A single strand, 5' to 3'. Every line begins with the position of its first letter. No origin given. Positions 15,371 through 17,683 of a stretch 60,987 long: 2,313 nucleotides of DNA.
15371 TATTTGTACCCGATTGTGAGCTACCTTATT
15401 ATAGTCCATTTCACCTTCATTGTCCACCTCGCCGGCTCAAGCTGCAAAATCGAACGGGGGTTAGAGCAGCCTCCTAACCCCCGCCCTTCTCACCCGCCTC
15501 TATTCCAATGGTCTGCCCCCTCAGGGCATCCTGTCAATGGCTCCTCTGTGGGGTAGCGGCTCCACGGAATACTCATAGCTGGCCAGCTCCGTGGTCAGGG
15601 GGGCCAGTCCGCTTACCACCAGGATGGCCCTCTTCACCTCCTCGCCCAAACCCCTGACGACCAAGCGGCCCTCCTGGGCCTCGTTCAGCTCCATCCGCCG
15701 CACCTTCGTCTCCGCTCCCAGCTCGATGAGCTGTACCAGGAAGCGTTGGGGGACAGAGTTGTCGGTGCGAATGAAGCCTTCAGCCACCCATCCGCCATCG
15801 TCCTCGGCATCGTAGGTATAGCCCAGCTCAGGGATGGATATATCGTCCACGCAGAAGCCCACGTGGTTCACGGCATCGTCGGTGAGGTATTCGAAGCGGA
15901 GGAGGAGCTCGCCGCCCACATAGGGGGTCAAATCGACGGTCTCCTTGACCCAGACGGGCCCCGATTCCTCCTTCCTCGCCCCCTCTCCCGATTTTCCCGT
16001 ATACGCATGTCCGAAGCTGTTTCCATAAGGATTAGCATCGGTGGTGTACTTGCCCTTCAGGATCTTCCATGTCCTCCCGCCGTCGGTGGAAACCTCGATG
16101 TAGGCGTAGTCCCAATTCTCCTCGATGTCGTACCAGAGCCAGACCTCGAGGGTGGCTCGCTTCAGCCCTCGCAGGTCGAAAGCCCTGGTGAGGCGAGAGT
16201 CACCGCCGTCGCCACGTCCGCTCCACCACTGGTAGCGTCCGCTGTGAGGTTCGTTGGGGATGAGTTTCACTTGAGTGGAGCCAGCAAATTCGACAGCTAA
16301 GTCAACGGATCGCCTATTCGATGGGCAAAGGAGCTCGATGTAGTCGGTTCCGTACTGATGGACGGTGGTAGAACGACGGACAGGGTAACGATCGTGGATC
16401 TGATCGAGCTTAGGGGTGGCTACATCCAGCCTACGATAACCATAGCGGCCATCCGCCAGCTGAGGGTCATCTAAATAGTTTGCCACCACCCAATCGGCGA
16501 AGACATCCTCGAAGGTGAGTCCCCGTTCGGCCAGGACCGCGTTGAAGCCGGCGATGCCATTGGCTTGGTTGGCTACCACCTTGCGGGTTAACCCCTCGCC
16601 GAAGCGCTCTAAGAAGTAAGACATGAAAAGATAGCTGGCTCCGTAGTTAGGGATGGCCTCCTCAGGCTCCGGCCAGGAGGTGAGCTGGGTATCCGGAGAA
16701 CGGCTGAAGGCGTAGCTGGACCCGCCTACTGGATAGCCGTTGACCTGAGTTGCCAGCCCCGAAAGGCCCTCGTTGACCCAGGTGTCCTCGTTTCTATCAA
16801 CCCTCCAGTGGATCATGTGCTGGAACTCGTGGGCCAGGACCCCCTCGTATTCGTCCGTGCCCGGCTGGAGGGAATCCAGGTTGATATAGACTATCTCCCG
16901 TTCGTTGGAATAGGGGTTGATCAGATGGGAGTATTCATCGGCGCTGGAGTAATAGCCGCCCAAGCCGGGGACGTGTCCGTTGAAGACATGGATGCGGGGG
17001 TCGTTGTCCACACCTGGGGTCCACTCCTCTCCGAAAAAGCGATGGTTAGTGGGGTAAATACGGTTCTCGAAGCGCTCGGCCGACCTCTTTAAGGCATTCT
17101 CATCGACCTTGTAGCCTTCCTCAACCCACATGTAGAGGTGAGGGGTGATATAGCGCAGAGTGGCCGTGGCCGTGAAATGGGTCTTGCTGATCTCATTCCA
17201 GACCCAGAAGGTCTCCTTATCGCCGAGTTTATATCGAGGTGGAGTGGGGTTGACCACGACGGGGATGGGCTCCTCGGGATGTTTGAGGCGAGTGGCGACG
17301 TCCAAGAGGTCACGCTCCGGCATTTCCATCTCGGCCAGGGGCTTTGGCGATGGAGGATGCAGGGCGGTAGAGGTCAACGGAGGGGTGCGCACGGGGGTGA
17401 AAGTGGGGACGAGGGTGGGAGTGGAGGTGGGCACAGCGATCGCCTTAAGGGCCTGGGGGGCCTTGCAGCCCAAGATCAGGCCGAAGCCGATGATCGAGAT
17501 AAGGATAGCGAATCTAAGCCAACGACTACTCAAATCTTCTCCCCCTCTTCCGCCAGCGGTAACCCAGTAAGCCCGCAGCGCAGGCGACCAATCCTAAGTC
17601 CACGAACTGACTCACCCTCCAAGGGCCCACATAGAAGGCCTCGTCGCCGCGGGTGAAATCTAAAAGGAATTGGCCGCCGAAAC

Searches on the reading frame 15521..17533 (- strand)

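Call 31: search_protein_families(library=pfam, proteins=[window:15521-17533:-], max_evalue=0.001)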
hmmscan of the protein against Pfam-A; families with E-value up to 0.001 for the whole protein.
window:15521-17533:- (670 aa): 1 family
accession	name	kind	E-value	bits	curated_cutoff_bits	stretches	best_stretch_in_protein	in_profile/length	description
PF20773.4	InhA-like_MAM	-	6.6e-30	104.5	26.9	1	428-591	33-190/191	Immune inhibitor A-like, MAM domain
